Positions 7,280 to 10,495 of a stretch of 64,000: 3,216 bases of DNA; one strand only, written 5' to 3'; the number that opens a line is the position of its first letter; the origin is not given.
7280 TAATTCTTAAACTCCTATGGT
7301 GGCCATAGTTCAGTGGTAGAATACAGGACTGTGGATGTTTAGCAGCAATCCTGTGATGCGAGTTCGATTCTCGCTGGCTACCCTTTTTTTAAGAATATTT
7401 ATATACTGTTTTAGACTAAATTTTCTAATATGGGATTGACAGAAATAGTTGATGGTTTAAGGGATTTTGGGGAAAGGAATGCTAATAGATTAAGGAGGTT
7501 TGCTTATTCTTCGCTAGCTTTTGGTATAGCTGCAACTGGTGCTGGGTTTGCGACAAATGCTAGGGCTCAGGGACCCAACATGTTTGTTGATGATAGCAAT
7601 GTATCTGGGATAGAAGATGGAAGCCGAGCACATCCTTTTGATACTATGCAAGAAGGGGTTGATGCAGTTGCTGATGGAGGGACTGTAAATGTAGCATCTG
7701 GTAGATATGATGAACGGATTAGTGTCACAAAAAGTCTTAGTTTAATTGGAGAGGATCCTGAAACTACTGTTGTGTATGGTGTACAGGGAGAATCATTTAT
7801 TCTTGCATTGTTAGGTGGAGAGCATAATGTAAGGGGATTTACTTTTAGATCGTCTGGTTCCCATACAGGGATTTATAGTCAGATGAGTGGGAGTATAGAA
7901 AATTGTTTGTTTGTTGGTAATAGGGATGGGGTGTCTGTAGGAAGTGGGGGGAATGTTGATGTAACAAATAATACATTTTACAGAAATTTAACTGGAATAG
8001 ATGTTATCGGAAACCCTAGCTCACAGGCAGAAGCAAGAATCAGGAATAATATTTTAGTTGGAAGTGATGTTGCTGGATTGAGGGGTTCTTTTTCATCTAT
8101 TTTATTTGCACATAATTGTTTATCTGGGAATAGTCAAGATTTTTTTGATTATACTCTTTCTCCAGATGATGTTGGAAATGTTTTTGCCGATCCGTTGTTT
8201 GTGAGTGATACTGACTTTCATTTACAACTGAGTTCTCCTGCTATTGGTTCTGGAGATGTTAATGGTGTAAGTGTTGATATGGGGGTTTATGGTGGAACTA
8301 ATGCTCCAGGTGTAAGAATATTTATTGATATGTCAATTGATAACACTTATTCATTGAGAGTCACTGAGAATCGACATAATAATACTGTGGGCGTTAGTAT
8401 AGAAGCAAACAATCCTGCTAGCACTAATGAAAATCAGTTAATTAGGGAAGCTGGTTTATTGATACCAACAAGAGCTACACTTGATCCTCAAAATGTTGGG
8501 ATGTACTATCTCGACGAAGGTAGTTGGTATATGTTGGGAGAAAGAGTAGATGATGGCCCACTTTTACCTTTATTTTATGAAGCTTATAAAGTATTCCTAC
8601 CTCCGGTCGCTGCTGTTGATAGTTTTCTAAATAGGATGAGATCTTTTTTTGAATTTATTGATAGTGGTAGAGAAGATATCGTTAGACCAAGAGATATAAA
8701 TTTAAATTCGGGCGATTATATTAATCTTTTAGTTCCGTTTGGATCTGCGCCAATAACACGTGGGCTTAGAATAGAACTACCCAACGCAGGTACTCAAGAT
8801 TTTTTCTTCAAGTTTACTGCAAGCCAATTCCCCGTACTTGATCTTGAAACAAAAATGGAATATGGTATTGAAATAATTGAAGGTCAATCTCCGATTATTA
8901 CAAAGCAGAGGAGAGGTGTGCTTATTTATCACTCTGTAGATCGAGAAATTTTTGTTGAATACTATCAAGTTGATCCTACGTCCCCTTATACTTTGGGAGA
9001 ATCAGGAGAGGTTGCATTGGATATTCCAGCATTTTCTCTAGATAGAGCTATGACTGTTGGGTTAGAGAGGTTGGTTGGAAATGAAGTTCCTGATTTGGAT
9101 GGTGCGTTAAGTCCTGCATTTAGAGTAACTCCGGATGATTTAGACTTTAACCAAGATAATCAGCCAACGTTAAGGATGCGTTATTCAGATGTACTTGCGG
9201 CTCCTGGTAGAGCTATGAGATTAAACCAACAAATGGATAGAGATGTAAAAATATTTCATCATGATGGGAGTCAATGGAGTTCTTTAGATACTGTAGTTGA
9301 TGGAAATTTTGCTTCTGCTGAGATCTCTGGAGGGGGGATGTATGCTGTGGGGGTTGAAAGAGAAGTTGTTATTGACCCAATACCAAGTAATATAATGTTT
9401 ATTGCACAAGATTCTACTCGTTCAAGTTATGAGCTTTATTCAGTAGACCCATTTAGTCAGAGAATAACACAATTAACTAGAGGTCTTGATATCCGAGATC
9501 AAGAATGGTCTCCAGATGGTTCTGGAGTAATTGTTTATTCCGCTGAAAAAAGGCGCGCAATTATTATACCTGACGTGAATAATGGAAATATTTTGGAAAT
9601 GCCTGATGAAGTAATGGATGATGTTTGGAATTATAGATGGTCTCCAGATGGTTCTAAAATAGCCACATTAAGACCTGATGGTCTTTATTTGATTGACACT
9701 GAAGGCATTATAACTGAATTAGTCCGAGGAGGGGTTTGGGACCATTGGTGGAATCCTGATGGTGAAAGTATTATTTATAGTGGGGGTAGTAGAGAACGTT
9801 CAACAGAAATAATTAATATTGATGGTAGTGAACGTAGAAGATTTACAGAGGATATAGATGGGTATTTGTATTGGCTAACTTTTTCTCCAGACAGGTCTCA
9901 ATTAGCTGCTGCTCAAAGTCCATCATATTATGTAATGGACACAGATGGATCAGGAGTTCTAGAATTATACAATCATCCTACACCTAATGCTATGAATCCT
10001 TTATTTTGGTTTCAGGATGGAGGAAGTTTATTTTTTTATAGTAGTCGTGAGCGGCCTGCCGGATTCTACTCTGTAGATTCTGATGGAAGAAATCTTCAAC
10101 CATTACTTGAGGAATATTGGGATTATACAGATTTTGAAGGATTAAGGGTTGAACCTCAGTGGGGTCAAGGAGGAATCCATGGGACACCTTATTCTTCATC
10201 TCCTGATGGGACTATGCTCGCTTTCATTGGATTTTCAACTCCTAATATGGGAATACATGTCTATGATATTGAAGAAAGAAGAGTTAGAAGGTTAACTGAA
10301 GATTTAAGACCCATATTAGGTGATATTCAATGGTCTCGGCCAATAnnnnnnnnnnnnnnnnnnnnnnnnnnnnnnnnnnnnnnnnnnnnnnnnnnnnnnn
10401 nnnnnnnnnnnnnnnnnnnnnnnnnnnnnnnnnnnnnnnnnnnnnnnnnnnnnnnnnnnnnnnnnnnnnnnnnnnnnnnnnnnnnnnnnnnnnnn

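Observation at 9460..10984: Poribacteria-style dockerin + FlgD/T9SS-like tail on a 1184-aa secreted protein next to tRNA-His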

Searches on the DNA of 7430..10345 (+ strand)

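Call 77: search_rna_families(sources=[L005, L156, L157], threshold=gathering)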
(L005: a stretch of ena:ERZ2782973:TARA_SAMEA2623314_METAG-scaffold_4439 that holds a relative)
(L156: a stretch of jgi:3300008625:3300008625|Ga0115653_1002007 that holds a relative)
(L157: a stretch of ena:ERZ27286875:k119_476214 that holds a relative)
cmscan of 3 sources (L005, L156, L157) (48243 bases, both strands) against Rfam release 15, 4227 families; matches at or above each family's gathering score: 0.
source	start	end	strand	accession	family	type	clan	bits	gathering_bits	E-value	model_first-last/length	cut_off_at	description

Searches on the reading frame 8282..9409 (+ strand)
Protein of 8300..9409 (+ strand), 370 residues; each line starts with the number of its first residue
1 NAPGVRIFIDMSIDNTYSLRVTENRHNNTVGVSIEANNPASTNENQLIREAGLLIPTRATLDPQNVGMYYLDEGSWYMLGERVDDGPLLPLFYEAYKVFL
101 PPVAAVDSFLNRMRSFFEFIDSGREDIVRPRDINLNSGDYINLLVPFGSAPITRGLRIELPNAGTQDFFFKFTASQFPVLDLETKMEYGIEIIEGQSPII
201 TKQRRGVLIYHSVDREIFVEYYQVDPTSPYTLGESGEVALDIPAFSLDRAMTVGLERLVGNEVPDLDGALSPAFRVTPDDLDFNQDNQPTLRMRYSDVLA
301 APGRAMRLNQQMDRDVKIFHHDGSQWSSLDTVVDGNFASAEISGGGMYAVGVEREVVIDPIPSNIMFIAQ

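Call 69: predict_structure(alignment_id=A2)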
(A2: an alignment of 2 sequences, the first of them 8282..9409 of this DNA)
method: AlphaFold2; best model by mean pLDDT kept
length: 376 residues; sequences in the alignment: 2
mean_pLDDT: 35.0   pTM: 0.26
mean pLDDT of the five models: 35.0, 32.1, 31.2, 30.6, 29.0
residues with pLDDT >= 90: 0; 70-90: 3; 50-70: 43; < 50: 330
segments of 3 or more residues with pLDDT < 50: 1-287, 291-295, 302-319, 360-376
pLDDT, mean of each block of 10 residues (from residue 1): 29 37 38 34 35 28 29 37 39 38 31 32 31 26 24 24 26 27 24 31 32 29 29 29 25 24 31 37 42 52 39 42 59 66 61 52 32 23
secondary structure, 60 per line:
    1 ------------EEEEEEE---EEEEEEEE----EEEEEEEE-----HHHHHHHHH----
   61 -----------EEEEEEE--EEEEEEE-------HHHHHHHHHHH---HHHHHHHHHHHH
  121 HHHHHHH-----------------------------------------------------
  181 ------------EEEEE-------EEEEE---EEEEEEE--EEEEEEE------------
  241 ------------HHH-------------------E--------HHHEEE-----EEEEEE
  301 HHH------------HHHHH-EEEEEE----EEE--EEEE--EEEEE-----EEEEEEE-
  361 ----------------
elements in order: E13-19 E23-30 E35-42 H48-56 E72-78 E81-87 H95-105 H109-127 E193-197 E205-209 E213-219 E222-228 E287-289 E295-300 H316-320 E322-327 E332-334 E337-340 E343-347 E353-359

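Call 73: search_solved_structures(query=window:8300-9409:+, max_evalue=1)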
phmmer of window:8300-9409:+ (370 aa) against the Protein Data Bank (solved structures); distinct sequences matched with E-value up to 1: 0.
